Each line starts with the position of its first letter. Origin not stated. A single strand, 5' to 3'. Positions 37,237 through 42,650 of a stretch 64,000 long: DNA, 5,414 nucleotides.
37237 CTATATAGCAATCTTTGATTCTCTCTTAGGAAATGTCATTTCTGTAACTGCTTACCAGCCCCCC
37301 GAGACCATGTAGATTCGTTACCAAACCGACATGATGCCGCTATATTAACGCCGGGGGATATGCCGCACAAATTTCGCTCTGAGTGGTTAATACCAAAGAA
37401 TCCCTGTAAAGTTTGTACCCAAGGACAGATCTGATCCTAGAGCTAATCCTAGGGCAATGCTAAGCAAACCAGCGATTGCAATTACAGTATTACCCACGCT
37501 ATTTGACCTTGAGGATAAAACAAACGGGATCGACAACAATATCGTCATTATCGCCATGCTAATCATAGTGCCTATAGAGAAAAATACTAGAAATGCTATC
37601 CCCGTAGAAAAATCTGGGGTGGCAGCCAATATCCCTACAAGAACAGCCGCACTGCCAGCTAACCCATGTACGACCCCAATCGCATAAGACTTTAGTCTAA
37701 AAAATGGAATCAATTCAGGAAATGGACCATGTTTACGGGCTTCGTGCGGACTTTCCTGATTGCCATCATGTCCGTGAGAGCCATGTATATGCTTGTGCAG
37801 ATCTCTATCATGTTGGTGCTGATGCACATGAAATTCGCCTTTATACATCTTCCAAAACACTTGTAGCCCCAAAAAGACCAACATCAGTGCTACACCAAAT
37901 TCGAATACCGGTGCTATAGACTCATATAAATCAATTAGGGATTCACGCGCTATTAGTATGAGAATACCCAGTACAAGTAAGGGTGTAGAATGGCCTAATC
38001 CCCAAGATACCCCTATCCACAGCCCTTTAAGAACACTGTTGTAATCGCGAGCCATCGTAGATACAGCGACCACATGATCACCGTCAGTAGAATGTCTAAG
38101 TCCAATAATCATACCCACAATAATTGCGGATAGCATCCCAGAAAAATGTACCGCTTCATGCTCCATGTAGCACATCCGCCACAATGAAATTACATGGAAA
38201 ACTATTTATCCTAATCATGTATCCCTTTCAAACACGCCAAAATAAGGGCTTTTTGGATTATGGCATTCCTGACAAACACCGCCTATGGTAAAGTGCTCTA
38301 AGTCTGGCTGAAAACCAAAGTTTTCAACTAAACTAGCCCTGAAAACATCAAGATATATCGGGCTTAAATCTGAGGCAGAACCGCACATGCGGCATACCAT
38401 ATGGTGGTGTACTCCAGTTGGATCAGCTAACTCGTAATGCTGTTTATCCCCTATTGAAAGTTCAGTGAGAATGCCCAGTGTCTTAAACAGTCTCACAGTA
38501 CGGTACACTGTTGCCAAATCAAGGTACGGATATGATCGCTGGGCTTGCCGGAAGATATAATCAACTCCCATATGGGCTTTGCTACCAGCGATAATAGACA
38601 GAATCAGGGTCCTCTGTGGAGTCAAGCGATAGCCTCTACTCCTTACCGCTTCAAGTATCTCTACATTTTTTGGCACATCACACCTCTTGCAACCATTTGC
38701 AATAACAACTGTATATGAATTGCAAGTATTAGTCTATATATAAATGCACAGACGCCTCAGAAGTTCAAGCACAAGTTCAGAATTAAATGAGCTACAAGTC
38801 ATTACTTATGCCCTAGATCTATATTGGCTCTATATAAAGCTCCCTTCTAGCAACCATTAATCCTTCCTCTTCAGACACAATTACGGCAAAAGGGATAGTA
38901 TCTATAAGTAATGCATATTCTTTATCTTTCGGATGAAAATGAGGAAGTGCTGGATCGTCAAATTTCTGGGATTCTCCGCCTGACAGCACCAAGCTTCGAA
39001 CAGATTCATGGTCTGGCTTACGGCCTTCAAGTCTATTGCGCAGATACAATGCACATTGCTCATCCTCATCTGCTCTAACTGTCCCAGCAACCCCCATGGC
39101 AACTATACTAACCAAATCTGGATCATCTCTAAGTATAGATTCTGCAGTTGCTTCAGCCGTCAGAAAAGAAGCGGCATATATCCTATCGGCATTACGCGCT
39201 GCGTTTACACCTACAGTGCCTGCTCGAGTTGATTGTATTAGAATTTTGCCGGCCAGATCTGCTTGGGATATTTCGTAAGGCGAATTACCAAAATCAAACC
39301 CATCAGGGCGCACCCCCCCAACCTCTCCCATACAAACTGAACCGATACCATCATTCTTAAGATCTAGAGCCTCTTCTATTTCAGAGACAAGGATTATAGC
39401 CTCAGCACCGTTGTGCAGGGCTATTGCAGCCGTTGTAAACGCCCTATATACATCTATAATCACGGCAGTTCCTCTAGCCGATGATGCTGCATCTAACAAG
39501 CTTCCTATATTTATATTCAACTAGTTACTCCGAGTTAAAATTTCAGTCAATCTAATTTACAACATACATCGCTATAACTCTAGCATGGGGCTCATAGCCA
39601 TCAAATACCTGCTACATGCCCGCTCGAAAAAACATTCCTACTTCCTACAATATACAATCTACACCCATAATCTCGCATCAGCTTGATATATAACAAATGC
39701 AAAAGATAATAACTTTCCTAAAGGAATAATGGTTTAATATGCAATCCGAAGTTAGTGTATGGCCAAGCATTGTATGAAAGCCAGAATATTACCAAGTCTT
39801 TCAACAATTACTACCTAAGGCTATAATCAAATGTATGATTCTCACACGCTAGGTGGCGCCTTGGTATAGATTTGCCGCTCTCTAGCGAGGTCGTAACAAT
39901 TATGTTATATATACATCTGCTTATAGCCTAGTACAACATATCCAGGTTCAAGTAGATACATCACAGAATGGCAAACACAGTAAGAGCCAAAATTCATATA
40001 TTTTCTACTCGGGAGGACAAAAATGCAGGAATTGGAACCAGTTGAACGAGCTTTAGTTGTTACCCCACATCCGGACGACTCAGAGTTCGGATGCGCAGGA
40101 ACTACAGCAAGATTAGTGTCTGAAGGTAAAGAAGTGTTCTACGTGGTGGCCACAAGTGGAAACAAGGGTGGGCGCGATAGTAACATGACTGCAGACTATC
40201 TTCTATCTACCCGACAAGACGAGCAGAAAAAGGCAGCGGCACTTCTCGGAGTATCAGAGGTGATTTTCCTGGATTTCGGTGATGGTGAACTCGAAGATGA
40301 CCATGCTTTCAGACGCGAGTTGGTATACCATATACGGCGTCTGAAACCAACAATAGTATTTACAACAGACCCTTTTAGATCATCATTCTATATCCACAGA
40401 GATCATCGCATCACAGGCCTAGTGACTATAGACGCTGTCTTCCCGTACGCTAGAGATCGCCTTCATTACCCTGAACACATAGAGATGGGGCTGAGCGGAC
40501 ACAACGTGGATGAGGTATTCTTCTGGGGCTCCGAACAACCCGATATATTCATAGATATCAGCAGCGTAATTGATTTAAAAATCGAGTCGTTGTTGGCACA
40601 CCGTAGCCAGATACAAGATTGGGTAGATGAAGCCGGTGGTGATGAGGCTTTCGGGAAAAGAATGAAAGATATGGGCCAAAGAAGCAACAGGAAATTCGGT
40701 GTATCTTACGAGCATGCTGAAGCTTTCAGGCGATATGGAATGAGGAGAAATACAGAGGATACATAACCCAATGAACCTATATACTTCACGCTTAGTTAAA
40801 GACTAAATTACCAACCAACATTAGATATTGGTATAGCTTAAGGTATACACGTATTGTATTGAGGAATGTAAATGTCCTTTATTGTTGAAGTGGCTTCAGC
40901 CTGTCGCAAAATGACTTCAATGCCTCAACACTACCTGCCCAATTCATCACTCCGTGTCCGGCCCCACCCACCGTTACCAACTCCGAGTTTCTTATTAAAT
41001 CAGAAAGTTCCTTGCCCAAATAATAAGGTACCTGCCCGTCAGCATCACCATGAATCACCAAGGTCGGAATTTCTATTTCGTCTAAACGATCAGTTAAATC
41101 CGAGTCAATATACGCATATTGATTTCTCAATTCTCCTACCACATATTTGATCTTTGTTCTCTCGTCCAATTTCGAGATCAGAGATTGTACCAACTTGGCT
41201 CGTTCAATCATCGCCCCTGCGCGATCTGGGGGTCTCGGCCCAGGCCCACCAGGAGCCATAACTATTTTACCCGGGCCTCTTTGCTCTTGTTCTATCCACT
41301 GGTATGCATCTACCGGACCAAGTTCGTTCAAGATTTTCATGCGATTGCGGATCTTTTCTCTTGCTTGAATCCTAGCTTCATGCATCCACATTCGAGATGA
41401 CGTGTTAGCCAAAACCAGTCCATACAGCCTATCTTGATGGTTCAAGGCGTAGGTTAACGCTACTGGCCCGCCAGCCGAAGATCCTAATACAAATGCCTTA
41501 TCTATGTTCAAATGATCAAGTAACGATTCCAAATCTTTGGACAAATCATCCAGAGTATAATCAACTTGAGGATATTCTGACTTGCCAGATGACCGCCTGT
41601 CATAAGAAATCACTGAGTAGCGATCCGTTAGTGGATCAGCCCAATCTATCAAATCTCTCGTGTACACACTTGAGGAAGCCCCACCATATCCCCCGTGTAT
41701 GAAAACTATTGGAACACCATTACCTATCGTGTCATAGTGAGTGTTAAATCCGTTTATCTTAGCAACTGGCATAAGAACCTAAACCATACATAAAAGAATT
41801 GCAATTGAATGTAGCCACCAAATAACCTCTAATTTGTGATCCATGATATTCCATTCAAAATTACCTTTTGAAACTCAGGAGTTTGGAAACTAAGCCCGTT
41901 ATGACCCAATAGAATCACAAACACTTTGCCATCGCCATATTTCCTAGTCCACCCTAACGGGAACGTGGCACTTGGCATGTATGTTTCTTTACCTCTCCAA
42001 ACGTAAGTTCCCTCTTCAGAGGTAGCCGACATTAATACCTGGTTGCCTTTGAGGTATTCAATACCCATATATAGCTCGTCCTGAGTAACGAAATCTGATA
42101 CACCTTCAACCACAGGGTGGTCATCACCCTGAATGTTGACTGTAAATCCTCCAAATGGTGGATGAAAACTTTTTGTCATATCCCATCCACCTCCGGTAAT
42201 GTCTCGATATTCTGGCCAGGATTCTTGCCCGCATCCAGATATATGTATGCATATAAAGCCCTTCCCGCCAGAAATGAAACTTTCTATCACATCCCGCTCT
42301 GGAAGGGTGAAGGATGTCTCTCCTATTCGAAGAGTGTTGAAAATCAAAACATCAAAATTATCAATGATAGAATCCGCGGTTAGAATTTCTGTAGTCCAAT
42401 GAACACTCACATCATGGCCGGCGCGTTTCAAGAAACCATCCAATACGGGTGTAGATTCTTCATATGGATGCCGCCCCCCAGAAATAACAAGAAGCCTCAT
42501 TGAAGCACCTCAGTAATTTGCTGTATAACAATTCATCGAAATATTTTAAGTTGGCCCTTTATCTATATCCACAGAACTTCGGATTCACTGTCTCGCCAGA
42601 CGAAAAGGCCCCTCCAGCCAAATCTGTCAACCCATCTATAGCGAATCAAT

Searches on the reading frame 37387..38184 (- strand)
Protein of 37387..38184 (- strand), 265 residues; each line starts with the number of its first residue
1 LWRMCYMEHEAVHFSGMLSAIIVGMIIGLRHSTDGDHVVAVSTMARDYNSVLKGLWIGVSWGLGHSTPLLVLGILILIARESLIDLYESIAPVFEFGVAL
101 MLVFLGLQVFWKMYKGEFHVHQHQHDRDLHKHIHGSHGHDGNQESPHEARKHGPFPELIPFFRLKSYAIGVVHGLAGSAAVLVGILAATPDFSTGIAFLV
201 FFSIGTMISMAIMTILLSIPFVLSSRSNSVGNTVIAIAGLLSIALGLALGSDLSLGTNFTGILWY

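Call 48: search_protein_families(library=pfam, max_evalue=0.00001, proteins=[window:37387-38184:-])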
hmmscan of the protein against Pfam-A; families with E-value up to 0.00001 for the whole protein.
window:37387-38184:- (265 aa): 1 family
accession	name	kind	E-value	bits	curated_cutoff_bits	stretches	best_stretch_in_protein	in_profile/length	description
PF03824.22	NicO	-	7e-06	26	27.7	1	18-139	2-130/287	High-affinity nickel-transport protein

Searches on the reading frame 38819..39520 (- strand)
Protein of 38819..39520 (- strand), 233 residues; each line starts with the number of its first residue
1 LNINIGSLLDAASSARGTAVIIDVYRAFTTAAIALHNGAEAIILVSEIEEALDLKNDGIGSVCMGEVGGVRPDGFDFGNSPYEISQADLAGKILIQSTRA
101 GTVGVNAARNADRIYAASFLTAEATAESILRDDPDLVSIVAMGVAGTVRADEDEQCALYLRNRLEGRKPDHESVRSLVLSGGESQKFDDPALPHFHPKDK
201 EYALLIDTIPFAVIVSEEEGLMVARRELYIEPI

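Call 48: search_protein_families(library=pfam, max_evalue=0.00001, proteins=[window:38819-39520:-])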
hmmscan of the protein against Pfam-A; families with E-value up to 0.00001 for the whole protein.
window:38819-39520:- (233 aa): 1 family
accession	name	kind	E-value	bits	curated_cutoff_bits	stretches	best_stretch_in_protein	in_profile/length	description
PF04029.19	2-ph_phosp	-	1.8e-41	142.2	26.4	1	14-167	11-164/226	2-phosphosulpholactate phosphatase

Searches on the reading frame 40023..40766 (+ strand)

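Call 48: search_protein_families(library=pfam, max_evalue=0.00001, proteins=[window:40023-40766:+])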
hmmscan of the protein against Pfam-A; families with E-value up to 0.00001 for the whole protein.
window:40023-40766:+ (247 aa): 1 family
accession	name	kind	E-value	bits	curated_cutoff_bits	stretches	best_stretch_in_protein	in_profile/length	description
PF02585.22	PIG-L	-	2.9e-31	109.1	28.2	1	11-138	1-128/129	GlcNAc-PI de-N-acetylase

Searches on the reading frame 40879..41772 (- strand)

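Call 48: search_protein_families(library=pfam, max_evalue=0.00001, proteins=[window:40879-41772:-])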
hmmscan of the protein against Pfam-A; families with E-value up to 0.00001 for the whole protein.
window:40879-41772:- (297 aa): 7 families
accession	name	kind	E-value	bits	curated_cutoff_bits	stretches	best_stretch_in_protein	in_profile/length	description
PF00561.26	Abhydrolase_1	-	5.5e-27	95.4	25.8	1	21-134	2-114/245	alpha/beta hydrolase fold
PF12697.13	Abhydrolase_6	-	6.7e-16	60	26.3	1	22-276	1-207/217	Alpha/beta hydrolase family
PF12146.15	Hydrolase_4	-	5.6e-14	52.4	27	1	50-277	30-236/239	Serine aminopeptidase, S33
PF03096.20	Ndr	-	9.9e-10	38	23.3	1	73-127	81-135/283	Ndr family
PF20434.5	BD-FAE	-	2.2e-08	34.3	26.8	1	22-258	16-213/215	BD-FAE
PF00326.27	Peptidase_S9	-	4.3e-07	30.1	22.6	0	223-282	131-196/213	Prolyl oligopeptidase family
PF08386.16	Abhydrolase_4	-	7.3e-07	29.7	21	1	234-280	34-79/103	TAP-like protein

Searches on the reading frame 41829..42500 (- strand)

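Call 48: search_protein_families(library=pfam, max_evalue=0.00001, proteins=[window:41829-42500:-])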
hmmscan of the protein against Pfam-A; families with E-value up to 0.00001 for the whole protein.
window:41829-42500:- (223 aa): 1 family
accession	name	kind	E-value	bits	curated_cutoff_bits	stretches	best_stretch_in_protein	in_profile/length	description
PF06283.17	ThuA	-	6.1e-33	115.3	33.4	1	2-221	1-209/209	Trehalose utilisation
